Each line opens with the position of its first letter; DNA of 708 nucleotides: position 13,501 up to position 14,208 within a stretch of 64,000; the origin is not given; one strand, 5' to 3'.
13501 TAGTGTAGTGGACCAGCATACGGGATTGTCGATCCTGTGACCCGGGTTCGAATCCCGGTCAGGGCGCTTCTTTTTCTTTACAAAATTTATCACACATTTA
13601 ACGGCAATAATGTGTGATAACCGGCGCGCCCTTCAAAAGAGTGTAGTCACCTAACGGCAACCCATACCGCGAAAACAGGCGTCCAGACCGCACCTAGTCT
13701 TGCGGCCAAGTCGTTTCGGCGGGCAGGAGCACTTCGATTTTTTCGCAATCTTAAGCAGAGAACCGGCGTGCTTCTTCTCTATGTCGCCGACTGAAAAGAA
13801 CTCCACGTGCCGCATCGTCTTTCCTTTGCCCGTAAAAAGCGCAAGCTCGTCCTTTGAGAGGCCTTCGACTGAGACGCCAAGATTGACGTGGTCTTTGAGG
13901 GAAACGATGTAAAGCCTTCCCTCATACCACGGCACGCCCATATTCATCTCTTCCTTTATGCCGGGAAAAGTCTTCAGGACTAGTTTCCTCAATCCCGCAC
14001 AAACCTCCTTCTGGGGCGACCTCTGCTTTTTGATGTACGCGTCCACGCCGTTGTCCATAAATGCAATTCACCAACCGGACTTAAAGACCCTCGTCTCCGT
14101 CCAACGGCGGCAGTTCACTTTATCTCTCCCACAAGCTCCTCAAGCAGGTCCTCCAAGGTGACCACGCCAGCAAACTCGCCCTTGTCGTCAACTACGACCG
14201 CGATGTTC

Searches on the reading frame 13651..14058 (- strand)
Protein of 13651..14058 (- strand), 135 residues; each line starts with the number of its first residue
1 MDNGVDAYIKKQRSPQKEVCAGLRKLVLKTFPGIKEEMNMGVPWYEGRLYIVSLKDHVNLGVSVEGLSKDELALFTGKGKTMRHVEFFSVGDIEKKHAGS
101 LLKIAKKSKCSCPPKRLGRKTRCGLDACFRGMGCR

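Call 92: search_protein_families(library=pfam, proteins=[window:13651-14058:-], max_evalue=0.001)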
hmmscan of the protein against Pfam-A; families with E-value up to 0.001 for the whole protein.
window:13651-14058:- (135 aa): 2 families
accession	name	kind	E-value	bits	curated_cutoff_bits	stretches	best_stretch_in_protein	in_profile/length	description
PF08818.16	DUF1801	-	1.7e-09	38.4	27.2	1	16-103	1-82/85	Domain of unknown function (DU1801)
PF18899.5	DUF5655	-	5.7e-07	30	24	1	5-103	1-103/109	Domain of unknown function (DUF5655)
